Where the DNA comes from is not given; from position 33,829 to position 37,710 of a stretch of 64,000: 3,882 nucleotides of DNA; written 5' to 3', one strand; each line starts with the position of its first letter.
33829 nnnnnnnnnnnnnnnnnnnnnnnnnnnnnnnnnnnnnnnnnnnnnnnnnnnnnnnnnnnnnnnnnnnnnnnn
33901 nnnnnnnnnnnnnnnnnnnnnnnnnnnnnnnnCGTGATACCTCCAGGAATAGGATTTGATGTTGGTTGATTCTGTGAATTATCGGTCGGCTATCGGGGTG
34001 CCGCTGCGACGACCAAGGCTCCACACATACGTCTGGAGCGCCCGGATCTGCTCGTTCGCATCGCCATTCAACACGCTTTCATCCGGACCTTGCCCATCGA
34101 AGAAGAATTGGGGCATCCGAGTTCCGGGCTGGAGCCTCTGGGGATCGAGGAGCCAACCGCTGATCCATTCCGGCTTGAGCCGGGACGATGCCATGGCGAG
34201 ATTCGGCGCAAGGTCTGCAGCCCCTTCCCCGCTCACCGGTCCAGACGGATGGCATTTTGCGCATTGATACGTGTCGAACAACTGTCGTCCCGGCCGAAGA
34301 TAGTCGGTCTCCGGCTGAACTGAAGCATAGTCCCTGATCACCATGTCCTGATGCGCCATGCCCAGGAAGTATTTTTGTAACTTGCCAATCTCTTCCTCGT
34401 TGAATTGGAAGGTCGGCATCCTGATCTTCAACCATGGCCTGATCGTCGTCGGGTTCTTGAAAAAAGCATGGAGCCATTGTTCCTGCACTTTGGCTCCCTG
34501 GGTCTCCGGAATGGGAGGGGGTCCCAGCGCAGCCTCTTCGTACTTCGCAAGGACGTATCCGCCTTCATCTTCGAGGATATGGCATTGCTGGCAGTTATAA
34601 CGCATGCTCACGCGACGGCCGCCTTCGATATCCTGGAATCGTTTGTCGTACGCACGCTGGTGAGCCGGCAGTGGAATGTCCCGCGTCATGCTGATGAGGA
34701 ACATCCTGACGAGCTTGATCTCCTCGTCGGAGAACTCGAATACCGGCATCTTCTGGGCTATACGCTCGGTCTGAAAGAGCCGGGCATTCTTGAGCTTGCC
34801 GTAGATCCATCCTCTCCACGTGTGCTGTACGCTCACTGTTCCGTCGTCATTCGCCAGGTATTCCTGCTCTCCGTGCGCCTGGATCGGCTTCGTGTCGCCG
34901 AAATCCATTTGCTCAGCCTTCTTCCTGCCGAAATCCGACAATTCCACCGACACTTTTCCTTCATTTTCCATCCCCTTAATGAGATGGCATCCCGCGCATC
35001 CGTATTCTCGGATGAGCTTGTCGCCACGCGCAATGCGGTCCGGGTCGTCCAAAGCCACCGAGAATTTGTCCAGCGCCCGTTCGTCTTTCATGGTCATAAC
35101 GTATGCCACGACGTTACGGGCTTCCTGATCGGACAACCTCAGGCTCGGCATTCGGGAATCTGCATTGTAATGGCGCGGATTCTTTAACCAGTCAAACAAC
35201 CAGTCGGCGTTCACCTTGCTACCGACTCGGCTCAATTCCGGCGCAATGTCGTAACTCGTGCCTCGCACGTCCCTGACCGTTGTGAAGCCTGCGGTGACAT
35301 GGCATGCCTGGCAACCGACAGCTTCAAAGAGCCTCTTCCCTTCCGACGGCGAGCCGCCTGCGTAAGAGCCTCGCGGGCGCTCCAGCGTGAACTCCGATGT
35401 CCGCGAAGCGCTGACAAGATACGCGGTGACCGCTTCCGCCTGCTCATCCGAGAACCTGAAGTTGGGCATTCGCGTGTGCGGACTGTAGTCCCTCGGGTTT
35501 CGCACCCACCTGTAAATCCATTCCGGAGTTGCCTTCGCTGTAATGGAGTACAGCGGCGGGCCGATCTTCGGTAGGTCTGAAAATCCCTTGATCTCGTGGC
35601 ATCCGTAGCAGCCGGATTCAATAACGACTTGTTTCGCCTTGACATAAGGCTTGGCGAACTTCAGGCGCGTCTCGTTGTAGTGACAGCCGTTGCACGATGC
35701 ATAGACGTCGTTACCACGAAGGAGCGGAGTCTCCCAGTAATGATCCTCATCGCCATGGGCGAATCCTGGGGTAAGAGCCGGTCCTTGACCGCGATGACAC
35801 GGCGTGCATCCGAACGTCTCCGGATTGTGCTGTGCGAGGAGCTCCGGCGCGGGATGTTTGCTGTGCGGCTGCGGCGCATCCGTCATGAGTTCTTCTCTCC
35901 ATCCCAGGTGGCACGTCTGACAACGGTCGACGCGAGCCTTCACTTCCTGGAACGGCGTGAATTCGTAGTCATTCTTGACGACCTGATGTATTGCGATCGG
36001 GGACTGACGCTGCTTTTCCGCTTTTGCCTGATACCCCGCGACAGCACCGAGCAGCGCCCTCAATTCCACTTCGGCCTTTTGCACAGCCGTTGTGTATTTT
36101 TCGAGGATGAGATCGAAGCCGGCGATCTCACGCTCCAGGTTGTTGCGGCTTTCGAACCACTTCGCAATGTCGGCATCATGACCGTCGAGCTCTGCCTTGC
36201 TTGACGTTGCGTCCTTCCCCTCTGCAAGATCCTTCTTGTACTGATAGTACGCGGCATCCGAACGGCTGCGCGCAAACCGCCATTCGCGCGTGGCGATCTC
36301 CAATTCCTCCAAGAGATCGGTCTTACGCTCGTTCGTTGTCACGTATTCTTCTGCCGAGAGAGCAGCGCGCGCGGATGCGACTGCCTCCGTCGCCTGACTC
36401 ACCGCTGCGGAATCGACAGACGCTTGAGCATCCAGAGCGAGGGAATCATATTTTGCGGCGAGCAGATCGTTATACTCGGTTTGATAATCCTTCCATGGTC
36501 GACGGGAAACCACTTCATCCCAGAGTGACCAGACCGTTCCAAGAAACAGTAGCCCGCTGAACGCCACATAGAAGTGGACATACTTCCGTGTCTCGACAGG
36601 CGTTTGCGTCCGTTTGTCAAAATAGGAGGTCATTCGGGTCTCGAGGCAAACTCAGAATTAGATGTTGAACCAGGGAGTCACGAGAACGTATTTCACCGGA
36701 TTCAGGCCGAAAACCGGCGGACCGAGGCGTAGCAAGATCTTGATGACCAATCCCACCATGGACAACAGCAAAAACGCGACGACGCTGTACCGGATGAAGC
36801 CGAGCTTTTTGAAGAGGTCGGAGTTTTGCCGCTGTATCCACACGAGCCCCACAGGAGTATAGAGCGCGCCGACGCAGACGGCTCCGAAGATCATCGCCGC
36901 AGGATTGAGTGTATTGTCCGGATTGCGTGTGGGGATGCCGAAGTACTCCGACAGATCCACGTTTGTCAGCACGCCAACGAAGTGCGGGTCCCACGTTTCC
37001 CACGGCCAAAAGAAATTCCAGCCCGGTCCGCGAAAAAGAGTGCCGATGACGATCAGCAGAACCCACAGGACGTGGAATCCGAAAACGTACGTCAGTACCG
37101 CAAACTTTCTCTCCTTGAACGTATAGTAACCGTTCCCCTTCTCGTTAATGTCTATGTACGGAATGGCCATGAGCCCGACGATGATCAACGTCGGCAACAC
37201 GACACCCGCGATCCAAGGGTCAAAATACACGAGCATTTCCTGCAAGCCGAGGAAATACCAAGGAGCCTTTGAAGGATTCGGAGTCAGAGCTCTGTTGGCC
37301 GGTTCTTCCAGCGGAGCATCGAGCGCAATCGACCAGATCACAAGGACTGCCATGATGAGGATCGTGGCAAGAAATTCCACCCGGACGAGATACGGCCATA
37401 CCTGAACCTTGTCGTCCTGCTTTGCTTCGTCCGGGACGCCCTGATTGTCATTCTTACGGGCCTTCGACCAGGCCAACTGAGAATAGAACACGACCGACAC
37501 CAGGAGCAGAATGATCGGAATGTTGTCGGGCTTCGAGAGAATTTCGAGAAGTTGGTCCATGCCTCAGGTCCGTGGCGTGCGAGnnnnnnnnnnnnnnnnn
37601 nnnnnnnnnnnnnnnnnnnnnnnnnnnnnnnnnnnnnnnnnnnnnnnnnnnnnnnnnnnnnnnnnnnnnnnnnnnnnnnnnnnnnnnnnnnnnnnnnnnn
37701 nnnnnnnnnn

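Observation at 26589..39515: Complete quinol-to-oxygen chain plus heme A biosynthesis encoded as one 15-gene minus-strand block behind a single near-consensus promoter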

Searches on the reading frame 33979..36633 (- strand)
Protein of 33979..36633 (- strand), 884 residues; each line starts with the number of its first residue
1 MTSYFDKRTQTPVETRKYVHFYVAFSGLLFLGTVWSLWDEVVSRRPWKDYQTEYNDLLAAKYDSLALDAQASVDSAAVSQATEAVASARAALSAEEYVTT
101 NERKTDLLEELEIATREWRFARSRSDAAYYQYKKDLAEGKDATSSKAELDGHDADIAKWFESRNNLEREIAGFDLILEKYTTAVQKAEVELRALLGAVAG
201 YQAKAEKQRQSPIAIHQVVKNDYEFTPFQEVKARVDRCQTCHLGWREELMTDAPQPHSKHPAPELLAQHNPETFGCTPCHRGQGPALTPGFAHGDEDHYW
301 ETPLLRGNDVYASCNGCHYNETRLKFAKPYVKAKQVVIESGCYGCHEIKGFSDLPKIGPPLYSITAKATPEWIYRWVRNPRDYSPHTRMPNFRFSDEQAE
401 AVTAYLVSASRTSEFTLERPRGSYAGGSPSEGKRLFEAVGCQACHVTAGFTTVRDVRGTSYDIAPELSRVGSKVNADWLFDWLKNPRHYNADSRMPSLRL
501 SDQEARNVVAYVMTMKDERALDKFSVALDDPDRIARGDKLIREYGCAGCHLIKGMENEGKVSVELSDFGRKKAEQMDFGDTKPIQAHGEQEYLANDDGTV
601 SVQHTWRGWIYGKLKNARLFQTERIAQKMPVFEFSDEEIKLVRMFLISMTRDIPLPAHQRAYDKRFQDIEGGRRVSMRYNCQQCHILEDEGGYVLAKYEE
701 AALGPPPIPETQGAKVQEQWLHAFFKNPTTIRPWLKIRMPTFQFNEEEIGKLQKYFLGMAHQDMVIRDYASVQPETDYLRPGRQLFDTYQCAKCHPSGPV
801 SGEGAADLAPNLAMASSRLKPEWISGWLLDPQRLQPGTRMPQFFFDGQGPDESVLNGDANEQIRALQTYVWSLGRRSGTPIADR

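Call 3: search_protein_families(library=pfam, proteins=[window:33979-36633:-], max_evalue=0.01)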
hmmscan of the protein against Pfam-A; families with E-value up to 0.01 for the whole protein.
window:33979-36633:- (884 aa): 8 families
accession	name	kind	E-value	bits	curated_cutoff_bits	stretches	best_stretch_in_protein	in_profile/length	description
PF00034.26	Cytochrom_C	-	1.5e-32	113.1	21.3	3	431-516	3-90/90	Cytochrome c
PF13442.11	Cytochrome_CBB3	-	7.7e-23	81.1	27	2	336-406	8-68/68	Cytochrome C oxidase, cbb3-type, subunit III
PF14522.11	Cytochrome_C7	-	4.9e-11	42.7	24.8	0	312-349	14-51/67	Cytochrome c7 and related cytochrome c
PF02433.20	FixO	-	1.5e-09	38.1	29.6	1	462-514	101-153/219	Cytochrome C oxidase, mono-heme subunit/FixO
PF14495.11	Cytochrom_C550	-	3.8e-08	33.6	27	0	430-498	27-91/136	Cytochrome c-550 domain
PF22113.1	Mtrc-MtrF_II-IV_dom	-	1.4e-06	28.4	30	1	211-325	52-170/176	Outer membrane cytochrome MtrC/MtrF-like, domains II/IV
PF14537.11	Cytochrom_c3_2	-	2.9e-06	28.1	25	0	230-282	21-66/79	Cytochrome c3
PF03892.19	NapB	-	0.0059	17.1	25.1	0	230-284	59-115/127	Nitrate reductase cytochrome c-type subunit (NapB)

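Call 8: find_homologous_proteins(query=window:33979-36633:-, region=1-884)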
Query window:33979-36633:-, residues 1-884 (884 aa): 1069 proteins with E <= 0.001 among 8000 candidates; the best 120 are listed.
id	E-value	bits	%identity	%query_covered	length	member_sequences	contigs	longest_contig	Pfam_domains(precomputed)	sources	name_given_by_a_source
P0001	0.0e+0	2080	100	100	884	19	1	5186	PF14537.12,PF14495.12,PF02433.21,PF13442.12,PF00034.27,PF14522.12,PF22113.2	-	-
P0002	0.0e+0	1490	70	100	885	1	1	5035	PF14495.12,PF02433.21,PF13442.12,PF00034.27,PF14522.12,PF22113.2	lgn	-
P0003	0.0e+0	1454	67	99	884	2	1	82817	PF14537.12,PF14495.12,PF02433.21,PF13442.12,PF00034.27,PF14522.12,PF22113.2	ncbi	ncbi:MAG: cytochrome c [Bacteroidota bacterium]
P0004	0.0e+0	1446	67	99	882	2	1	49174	PF14537.12,PF14495.12,PF02433.21,PF13442.12,PF00034.27,PF14522.12,PF22113.2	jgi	-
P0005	0.0e+0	1397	65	99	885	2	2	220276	PF14537.12,PF14495.12,PF02433.21,PF13442.12,PF00034.27,PF14522.12,PF22113.2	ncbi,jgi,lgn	-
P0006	0.0e+0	1395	65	100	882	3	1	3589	PF14537.12,PF14495.12,PF02433.21,PF13442.12,PF00034.27,PF14522.12,PF22113.2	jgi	jgi:mono/diheme cytochrome c family protein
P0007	0.0e+0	1376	64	100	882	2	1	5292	PF14495.12,PF02433.21,PF13442.12,PF00034.27,PF14522.12,PF22113.2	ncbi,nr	ncbi:MAG: hypothetical protein HW374_311 [Bacteroidetes bacterium]|nr:hypothetical protein [Bacteroi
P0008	0.0e+0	1370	63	99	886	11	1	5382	PF14537.12,PF14495.12,PF02433.21,PF13442.12,PF00034.27,PF14522.12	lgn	-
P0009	0.0e+0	1367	63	99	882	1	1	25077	PF14537.12,PF14495.12,PF02433.21,PF13442.12,PF00034.27,PF14522.12,PF22113.2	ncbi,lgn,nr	ncbi:MAG: c-type cytochrome [Ignavibacteriales bacterium]|nr:c-type cytochrome [Ignavibacteriales ba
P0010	0.0e+0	1366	63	99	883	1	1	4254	PF14537.12,PF14495.12,PF02433.21,PF13442.12,PF00034.27,PF14522.12,PF22113.2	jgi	jgi:mono/diheme cytochrome c family protein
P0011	0.0e+0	1363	64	99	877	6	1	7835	PF14537.12,PF14495.12,PF02433.21,PF13442.12,PF00034.27,PF14522.12,PF22113.2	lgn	-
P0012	0.0e+0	1361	64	99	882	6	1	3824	PF14537.12,PF14495.12,PF02433.21,PF13442.12,PF00034.27,PF14522.12,PF22113.2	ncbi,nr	ncbi:MAG: putative octahem cytochrome c [Bacteroidetes bacterium]|nr:putative octahem cytochrome c [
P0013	0.0e+0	1356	63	99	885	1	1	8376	PF14537.12,PF14495.12,PF02433.21,PF13442.12,PF00034.27,PF14522.12,PF22113.2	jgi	jgi:mono/diheme cytochrome c family protein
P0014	0.0e+0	1354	63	99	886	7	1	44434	PF14537.12,PF14495.12,PF02433.21,PF13442.12,PF00034.27,PF14522.12,PF22113.2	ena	-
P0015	0.0e+0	1350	64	99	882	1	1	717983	PF14537.12,PF14495.12,PF02433.21,PF13442.12,PF00034.27,PF14522.12,PF22113.2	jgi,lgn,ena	jgi:mono/diheme cytochrome c family protein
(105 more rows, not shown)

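Call 14: find_related_loci(query=A1, collection=genome_contigs, flank=10000)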
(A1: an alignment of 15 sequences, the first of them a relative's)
Query A1 (884 aa) in genome_contigs; peptide patterns used: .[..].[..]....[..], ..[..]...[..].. (x = any residue, [..] = any of these).
599 stretches matched a pattern (row limit reached: there are more); 554 encode a relative of the query (tblastn E <= 1e-3); the best 80 are kept; 80 distinct loci.
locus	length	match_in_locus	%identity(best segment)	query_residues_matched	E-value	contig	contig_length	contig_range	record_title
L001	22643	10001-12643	67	5-883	0e+0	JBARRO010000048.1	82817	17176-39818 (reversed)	MAG: Bacteroidota bacterium isolate MFD13499_ilm_asm_bin40 k127_389970, whole genome shotgun sequence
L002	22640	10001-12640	64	5-882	0e+0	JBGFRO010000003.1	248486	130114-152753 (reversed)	MAG: Bacteroidota bacterium isolate BA1A45.2019.Bin.33 NODE_45_length_248486_cov_11.374634, whole genome shotgun sequenc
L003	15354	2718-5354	63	2-878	0e+0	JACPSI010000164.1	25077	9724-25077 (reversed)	MAG: Ignavibacteriales bacterium isolate NC_groundwater_701_Ag_S-0.2um_50_10 S36_SO-2_scaffold_698294, whole genome shot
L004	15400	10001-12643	63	5-882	0e+0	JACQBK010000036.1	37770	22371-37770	MAG: Ignavibacteriales bacterium isolate NC_groundwater_940_Pr1_S-0.2um_46_57 Montesol18-Sp2_coassembly_scaffold_193395,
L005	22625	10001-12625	64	5-877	0e+0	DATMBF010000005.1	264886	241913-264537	MAG TPA_asm: Bacteroidota bacterium isolate SMAG_U13346 k141_160532, whole genome shotgun sequence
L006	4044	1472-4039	64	2-855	0e+0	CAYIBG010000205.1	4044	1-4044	MAG TPA_asm: uncultured Ignavibacteriaceae bacterium isolate ERP119705_co1_736 genome assembly, contig: NODE_42588_lengt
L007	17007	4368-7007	62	5-884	0e+0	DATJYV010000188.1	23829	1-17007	MAG TPA_asm: Bacteroidota bacterium isolate SMAG_U15161 k141_2442459, whole genome shotgun sequence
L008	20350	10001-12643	62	5-882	0e+0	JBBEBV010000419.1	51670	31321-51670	MAG: Bacteroidota bacterium isolate LejiaF_55_30 Lejia_F_948_length_51670_cov_17, whole genome shotgun sequence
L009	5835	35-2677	62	5-882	0e+0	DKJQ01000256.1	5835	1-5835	MAG TPA_asm: Ignavibacteria bacterium UBA6688 UBA6688_contig_3413, whole genome shotgun sequence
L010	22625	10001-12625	62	5-877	0e+0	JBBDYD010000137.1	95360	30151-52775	MAG: Bacteroidota bacterium isolate LejiaD_53_15 Lejia_D_455_length_95360_cov_8, whole genome shotgun sequence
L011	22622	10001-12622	61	5-876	0e+0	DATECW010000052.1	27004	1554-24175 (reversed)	MAG TPA_asm: Bacteroidota bacterium isolate SMAG_U8282 k141_3210355, whole genome shotgun sequence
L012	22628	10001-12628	63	2-875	0e+0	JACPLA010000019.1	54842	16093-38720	MAG: Ignavibacteriales bacterium isolate NC_groundwater_509_Ag_S-0.1um_53_10 S35_SO-1_scaffold_6719, whole genome shotgu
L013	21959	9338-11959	63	5-876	0e+0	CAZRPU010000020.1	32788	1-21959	MAG TPA_asm: uncultured Ignavibacteriaceae bacterium isolate SRP237561_co1_256 genome assembly, contig: NODE_1938_length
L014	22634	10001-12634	61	1-876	0e+0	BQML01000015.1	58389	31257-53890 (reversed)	MAG: Bacteroidia bacterium HBSIN02 DNA, sequence015, whole genome shotgun sequence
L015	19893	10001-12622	62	5-876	0e+0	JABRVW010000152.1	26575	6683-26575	MAG: Ignavibacterium sp. isolate MAG-04r c_000000000425, whole genome shotgun sequence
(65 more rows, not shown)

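Call 22: search_solved_structures(query=A1, max_evalue=0.01)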
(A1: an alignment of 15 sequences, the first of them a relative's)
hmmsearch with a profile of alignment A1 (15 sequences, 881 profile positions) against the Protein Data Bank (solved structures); distinct sequences matched with E-value up to 0.01: 33.
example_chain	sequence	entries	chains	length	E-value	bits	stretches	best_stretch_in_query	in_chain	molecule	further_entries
6btm_A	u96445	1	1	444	3.6e-06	28.4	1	335-403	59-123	Alternative Complex III subunit A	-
2l4d_A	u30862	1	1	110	1.2e-05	26.6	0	492-512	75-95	SCO1/SenC family protein/cytochrome c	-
9msz_A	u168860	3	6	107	7.9e-05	24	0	472-512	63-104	Cytochrome c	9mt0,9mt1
5dfs_A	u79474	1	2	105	0.00021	22.5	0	474-513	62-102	Cytochrome c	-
3zoo_A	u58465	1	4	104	0.00033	21.9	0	474-513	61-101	CYTOCHROME C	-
5exq_A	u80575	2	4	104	0.00035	21.8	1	425-513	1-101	Cytochrome c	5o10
1j3s_A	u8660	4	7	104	0.00035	21.8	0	474-513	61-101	Cytochrome c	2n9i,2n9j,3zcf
3nwv_A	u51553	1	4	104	0.00035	21.8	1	425-513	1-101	Cytochrome c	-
6ecj_A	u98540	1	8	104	0.00036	21.8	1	425-513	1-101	Cytochrome c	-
2n3y_A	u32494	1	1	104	0.00037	21.7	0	474-513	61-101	Cytochrome c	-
6duj_A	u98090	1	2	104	0.0004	21.6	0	474-513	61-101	Cytochrome c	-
3cyt_O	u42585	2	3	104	0.00049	21.3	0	472-512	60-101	CYTOCHROME C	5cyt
1i54_A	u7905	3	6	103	0.00056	21.1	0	472-512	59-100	CYTOCHROME C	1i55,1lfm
1ytc_A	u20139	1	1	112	0.0016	19.6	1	419-511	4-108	YEAST ISO-2 CYTOCHROME C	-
5ty3_A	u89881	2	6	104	0.0017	19.5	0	474-513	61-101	Cytochrome c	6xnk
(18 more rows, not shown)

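Call 34: search_protein_families(library=ncbifam, proteins=[window:33979-36633:-], max_evalue=0.01)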
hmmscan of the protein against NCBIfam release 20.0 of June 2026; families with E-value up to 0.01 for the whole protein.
window:33979-36633:- (884 aa): 14 families
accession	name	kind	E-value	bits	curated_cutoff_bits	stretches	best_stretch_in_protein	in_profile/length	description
TIGR04485.1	thiosulf_SoxX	equivalog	2.2e-30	105.2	61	3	341-408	4-77/78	sulfur oxidation c-type cytochrome SoxX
NF040971.1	cytc_ExtS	equivalog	9.1e-24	84.1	100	2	321-510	69-260/262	selenite/tellurite reduction operon c-type cytochrome lipoprotein ExtS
NF050122.1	bc1_QcrC_actin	exception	2.7e-15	56.4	200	1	330-518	40-214/253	cytochrome bc1 complex diheme cytochrome c subunit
TIGR00781.1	ccoO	equivalog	7.8e-13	48.7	200.65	2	460-520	99-159/232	cytochrome-c oxidase, cbb3-type subunit II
TIGR00782.1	ccoP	equivalog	5.9e-12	45.5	179.95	1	492-565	167-233/285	cytochrome-c oxidase, cbb3-type subunit III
NF045774.1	cytochro_C551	exception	9.4e-11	41.7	118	0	431-515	41-109/110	cytochrome c551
NF011055.0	PRK14487.1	subfamily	3.3e-10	39.8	218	2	463-521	108-166/212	cbb3-type cytochrome c oxidase subunit II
NF011054.0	PRK14486.1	equivalog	1e-09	38.3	447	0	356-399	102-145/294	putative bifunctional cbb3-type cytochrome c oxidase subunit II/cytochrome c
TIGR02603.1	CxxCH_TIGR02603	domain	2.7e-08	33.9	68.15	0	334-419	7-87/134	putative heme-binding domain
NF011053.0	PRK14485.1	subfamily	2.4e-07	29.4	1080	1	460-506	588-634/716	putative bifunctional cbb3-type cytochrome c oxidase subunit I/II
NF045773.1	cytochro_C550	exception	3.7e-07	30.1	125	0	334-407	52-117/118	cytochrome c550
TIGR03045.1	PS_II_C550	equivalog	6.9e-07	29.1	177.75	0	431-496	53-114/159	photosystem II cytochrome c-550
TIGR03474.1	incFII_RepA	equivalog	0.00065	19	446.9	1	49-175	123-242/275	incFII family plasmid replication initiator RepA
NF010313.0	PRK13750.1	subfamily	0.0058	15.7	478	1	50-173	134-250/287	replication protein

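Call 61: predict_structure(alignment_id=A3)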
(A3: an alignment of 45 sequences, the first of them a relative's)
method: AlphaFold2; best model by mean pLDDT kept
length: 884 residues; sequences in the alignment: 45
mean_pLDDT: 78.7   pTM: 0.70
mean pLDDT of the five models: 78.7, 77.0, 74.8, 72.9, 70.6
residues with pLDDT >= 90: 149; 70-90: 522; 50-70: 175; < 50: 38
segments of 3 or more residues with pLDDT < 50: 227-231, 235-240, 285-289, 564-566, 805-808, 877-884
pLDDT, mean of each block of 10 residues (from residue 1): 57 68 80 75 74 88 89 85 89 90 93 90 86 86 92 93 92 88 86 84 87 63 52 49 62 62 62 58 48 57 70 81 86 89 81 81 90 92 86 92 95 87 87 87 81 86 80 90 87 80 93 90 87 95 86 80 53 68 83 87 84 84 74 89 85 69 88 87 83 83 70 62 68 61 84 88 73 82 87 67 50 67 75 64 72 85 88 60 37
secondary structure, 60 per line:
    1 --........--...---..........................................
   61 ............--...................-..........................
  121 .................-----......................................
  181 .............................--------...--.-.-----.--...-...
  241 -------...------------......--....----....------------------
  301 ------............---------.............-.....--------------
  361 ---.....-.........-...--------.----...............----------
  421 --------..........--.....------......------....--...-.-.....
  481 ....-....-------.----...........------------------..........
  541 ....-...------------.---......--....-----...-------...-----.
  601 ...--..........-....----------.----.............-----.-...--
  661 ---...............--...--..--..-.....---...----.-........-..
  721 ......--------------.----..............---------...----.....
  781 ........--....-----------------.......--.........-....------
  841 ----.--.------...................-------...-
elements in order (helices of 4 or more, strands of 3 or more residues): H3-10 H19-72 H75-93 H95-137 H143-209 E218-220 E234-236 H263-268 H271-274 H279-282 H307-318 H328-340 H342-345 H364-367 H370-378 H396-410 H429-438 H441-444 H452-457 H476-484 H486-489 H502-512 H531-544 H565-570 H573-576 E582-584 E592-594 E600-603 H606-615 H617-620 H636-648 H664-678 H693-697 H710-717 H719-726 H746-759 H776-788 H791-794 H812-818 H821-829 H831-834 H859-873

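Call 65: fold_search(model_id=the predicted structure, library=pdb)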
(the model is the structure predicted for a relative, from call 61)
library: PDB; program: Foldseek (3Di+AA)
matches with E <= 10: 573; with E <= 0.001: 0
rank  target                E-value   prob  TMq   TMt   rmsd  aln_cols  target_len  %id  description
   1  1jch_A                2.0e-01  1.00  0.10  0.17  22.6       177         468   12  Crystal Structure of Colicin E3 in Complex with its Immunity Protein (released 2001-11-30)
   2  6z0c_B                2.1e-01  0.97  0.09  0.33  19.8       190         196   13  Structure of in silico modelled artificial Maquette-3 protein (released 2021-03-17)
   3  2b5u_A                2.6e-01  0.99  0.10  0.17  22.4       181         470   13  Crystal Structure Of Colicin E3 V206C Mutant In Complex With Its Immunity Protein (released 2006-11-07)
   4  1h32_B                2.9e-01  0.99  0.09  0.50   8.0       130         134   20  Reduced SoxAX complex from Rhodovulum sulfidophilum (released 2002-11-07)
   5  5xg2                  2.9e-01  0.82  0.08  0.23  22.0       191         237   15  Crystal structure of a coiled-coil segment (residues 345-468 and 694-814) of Pyrococcus yayanosii Smc (released 2017-06-07)
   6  4dcn_D                3.6e-01  0.54  0.08  0.22  20.1       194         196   17  Crystal Structure Analysis of the Arfaptin2 BAR domain in Complex with ARL1 (released 2012-06-13)
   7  6z0c_A                3.8e-01  0.94  0.09  0.34  19.6       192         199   14  Structure of in silico modelled artificial Maquette-3 protein (released 2021-03-17)
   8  6z0c_D                3.8e-01  0.93  0.09  0.33  19.5       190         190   14  Structure of in silico modelled artificial Maquette-3 protein (released 2021-03-17)
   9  6ewy                  4.4e-01  0.66  0.09  0.26  16.9       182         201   18  RipA Peptidoglycan hydrolase (Rv1477, Mycobacterium tuberculosis) N-terminal domain (released 2018-05-02)
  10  6z0c_C                4.6e-01  0.92  0.09  0.34  19.6       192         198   14  Structure of in silico modelled artificial Maquette-3 protein (released 2021-03-17)
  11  8tzl_E                5.2e-01  0.69  0.09  0.18  29.1       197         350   12  Cryo-EM structure of Vibrio cholerae FtsE/FtsX/EnvC complex, full-length (released 2023-12-20)
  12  1i49_A                5.2e-01  0.47  0.09  0.22  19.3       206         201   16  CRYSTAL STRUCTURE ANALYSIS OF ARFAPTIN (released 2001-05-16)
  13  9g3d_A                7.3e-01  0.77  0.09  0.19  33.1       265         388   10  Cryo-EM structure of SbmA in the inward-facing-narrow conformation bound to 2 sybodies (released 2025-07-23)
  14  3i2w_B                8.3e-01  0.91  0.10  0.28  25.8       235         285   10  Crystal structure of EFC/F-BAR domain of Drosophila Syndapin/PACSIN (released 2010-03-02)
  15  4mu6                  8.6e-01  0.60  0.08  0.22  22.1       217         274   12  Crystal Structure of the N-terminal domain of Effector Protein LegC3 from Legionella pneumophila (released 2013-12-11)
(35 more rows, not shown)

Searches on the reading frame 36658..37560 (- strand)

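Call 3: search_protein_families(library=pfam, proteins=[window:36658-37560:-], max_evalue=0.01)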
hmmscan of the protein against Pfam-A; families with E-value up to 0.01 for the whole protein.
window:36658-37560:- (300 aa): 1 family
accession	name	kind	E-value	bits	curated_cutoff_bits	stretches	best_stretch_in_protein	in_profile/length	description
PF00032.22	Cytochrom_B_C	-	1.2e-05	25.9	20.7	1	87-167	1-80/102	Cytochrome b(C-terminal)/b6/petD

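Call 34: search_protein_families(library=ncbifam, proteins=[window:36658-37560:-], max_evalue=0.01)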
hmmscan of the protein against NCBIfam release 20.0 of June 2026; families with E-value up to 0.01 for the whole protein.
window:36658-37560:- (300 aa): 2 families
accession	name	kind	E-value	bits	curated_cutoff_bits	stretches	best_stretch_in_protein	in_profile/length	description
NF040970.1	memb_ExtQ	equivalog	7.9e-17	61.8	150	1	53-187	3-134/134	selenite/tellurite reduction operon b-type cytochrome membrane protein ExtQ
TIGR01156.1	cytb6_f_IV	equivalog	4.7e-05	23.3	127.05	1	57-165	38-140/160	cytochrome b6-f complex subunit IV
